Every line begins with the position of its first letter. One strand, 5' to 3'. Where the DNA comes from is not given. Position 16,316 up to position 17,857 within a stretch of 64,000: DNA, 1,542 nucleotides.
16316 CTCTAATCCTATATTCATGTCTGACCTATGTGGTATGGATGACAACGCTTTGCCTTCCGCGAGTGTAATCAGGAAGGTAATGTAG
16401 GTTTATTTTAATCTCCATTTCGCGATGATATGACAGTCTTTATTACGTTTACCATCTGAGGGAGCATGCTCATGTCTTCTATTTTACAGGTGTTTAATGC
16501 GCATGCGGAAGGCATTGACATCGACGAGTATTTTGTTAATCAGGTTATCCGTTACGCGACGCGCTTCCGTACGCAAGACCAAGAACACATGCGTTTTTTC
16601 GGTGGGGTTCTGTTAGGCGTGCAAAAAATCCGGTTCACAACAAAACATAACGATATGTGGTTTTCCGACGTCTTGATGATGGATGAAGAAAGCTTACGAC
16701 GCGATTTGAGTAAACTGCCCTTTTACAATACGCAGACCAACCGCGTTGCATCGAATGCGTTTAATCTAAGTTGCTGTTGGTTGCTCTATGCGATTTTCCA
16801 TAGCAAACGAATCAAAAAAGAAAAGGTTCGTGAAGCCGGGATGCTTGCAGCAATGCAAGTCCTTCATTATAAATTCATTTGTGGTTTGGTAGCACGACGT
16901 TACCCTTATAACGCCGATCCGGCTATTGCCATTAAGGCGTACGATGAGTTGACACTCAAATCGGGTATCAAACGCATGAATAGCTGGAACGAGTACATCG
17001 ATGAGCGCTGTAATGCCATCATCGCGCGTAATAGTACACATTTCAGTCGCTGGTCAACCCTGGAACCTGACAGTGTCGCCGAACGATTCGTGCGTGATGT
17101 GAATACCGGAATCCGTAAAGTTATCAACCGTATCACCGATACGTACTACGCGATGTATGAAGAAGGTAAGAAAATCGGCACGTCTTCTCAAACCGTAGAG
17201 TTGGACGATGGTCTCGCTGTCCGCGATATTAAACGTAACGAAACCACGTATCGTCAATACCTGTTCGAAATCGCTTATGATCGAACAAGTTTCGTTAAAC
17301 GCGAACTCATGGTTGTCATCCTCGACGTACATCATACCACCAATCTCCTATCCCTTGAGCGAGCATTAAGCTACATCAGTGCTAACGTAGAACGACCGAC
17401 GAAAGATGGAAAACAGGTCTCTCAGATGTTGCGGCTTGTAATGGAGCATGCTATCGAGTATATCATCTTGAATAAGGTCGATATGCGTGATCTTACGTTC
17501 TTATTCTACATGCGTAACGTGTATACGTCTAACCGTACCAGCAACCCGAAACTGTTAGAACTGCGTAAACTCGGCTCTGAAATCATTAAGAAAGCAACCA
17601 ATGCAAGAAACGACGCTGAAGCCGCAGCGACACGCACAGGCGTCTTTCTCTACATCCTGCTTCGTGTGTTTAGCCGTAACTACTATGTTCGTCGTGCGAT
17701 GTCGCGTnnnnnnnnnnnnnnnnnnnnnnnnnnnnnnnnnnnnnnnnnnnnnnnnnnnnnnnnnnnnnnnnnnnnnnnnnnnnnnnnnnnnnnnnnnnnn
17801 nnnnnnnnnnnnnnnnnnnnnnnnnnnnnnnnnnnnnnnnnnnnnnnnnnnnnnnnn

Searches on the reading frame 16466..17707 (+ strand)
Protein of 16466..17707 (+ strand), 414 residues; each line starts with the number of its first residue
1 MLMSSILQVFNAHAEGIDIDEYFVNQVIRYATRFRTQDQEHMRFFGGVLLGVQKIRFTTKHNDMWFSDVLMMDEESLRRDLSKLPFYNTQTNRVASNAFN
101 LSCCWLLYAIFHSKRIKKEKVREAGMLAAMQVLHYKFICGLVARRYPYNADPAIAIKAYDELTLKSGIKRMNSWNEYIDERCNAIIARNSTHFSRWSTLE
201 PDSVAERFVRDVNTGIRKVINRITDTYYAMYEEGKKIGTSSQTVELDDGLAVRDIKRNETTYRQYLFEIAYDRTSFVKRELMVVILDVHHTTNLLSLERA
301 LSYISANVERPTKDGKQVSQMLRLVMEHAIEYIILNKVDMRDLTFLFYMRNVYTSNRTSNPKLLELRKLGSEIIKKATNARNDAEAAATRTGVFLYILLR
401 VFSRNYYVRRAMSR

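Call 82: find_homologous_proteins(query=window:16466-17707:+, max_evalue=1e-30)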
Query window:16466-17707:+ (414 aa): 4 proteins with E <= 1e-30 among 5702 candidates.
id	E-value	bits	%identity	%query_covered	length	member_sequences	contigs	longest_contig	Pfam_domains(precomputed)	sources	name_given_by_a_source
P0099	3.2e-269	910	99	100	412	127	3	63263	-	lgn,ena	-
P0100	1.0e-190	652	69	100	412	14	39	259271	-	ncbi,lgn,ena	-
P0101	8.7e-190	649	67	100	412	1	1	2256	-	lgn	-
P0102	2.3e-188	644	68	100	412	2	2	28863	-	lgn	-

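Call 83: find_encoding_contigs(protein=P0100, flank=10000, max_places=3)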
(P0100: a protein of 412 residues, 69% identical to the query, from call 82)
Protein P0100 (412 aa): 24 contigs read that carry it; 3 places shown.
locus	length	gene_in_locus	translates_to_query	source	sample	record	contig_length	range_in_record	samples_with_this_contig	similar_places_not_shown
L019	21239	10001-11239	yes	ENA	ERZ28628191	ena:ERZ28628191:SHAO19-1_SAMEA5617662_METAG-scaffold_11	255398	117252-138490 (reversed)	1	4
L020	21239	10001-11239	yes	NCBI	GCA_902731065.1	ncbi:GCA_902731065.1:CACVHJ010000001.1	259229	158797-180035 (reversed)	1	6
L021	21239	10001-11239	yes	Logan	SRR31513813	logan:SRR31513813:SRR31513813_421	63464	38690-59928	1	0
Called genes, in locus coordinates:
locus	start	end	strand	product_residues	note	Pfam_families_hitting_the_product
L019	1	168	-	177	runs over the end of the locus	-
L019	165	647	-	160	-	-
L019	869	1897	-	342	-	-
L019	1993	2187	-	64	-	-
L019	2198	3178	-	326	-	PF00091:Tubulin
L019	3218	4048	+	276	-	PF24302:DUF7484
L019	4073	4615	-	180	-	-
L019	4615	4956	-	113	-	-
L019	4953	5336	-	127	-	-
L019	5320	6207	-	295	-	-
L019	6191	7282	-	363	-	-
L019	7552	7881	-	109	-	-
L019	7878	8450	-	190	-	-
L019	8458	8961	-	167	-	-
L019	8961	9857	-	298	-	-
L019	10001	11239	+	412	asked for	-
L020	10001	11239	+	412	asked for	-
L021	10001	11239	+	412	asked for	-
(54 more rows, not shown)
